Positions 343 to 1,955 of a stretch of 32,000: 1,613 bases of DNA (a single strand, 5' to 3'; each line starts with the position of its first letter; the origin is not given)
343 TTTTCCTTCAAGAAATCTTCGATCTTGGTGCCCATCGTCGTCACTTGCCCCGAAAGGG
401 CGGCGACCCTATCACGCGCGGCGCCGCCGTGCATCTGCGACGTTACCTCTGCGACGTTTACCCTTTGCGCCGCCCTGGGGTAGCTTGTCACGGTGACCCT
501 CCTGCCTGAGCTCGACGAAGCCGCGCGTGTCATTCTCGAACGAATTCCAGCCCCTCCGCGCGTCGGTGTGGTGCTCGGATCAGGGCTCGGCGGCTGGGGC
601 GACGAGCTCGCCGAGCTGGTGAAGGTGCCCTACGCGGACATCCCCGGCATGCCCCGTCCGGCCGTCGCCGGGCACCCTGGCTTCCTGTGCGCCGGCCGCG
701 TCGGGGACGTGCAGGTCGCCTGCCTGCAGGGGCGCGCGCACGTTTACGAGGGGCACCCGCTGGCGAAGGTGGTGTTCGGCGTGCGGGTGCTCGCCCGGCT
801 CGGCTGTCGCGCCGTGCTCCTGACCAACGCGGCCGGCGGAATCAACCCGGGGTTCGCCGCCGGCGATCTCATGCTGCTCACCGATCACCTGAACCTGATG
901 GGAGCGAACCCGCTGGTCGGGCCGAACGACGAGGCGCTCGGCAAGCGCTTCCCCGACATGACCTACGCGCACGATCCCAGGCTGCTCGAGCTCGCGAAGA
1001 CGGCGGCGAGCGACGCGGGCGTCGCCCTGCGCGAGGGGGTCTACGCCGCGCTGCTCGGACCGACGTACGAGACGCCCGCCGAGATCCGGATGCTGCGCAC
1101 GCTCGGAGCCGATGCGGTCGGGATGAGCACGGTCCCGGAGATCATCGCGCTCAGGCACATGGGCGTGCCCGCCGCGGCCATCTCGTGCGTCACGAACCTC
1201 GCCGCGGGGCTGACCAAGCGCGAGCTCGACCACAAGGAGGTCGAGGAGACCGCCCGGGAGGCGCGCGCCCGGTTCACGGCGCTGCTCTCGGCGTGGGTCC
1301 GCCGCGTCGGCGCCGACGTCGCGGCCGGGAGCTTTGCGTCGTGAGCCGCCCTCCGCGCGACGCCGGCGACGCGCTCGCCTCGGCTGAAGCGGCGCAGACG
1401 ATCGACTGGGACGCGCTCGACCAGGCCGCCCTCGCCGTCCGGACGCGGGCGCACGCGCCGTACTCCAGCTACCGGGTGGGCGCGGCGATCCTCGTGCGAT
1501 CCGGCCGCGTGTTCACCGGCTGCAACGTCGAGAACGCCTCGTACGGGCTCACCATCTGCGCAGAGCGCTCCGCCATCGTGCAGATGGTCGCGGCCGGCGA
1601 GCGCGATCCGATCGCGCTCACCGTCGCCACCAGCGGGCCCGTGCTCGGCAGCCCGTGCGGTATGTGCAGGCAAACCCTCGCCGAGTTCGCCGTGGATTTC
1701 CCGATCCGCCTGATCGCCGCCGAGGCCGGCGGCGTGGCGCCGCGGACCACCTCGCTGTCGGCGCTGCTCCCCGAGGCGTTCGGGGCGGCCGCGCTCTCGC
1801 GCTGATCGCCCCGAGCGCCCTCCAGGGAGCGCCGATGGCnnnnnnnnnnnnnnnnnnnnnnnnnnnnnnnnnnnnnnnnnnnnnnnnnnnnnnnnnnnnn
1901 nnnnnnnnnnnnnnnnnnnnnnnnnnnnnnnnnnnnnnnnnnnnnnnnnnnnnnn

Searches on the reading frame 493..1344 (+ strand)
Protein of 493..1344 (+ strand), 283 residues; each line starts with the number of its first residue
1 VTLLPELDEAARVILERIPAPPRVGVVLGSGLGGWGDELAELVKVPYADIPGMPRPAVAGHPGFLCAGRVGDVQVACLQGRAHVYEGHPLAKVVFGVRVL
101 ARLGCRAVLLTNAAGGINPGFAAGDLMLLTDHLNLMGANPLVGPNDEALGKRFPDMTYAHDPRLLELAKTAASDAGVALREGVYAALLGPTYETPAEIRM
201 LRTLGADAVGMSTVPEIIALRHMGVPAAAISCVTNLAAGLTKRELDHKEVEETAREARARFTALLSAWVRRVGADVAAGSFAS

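Call 30: search_protein_families(library=pfam, proteins=[window:493-1344:+], max_evalue=0.001)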
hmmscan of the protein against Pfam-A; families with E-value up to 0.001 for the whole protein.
window:493-1344:+ (283 aa): 1 family
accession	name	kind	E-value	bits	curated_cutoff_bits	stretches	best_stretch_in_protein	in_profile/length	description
PF01048.26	PNP_UDP_1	-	1e-60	205.5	25.1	1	32-269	5-232/233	Phosphorylase superfamily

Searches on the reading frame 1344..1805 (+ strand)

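Call 30: search_protein_families(library=pfam, proteins=[window:1344-1805:+], max_evalue=0.001)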
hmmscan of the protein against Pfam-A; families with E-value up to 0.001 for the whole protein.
window:1344-1805:+ (153 aa): 2 families
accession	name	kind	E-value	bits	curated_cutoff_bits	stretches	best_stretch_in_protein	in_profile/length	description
PF00383.29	dCMP_cyt_deam_1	-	2e-17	63.3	25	1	27-117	9-95/102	Cytidine and deoxycytidylate deaminase zinc-binding region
PF08211.18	dCMP_cyt_deam_2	-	2.5e-12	47.6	25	1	16-86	35-105/130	Cytidine and deoxycytidylate deaminase zinc-binding region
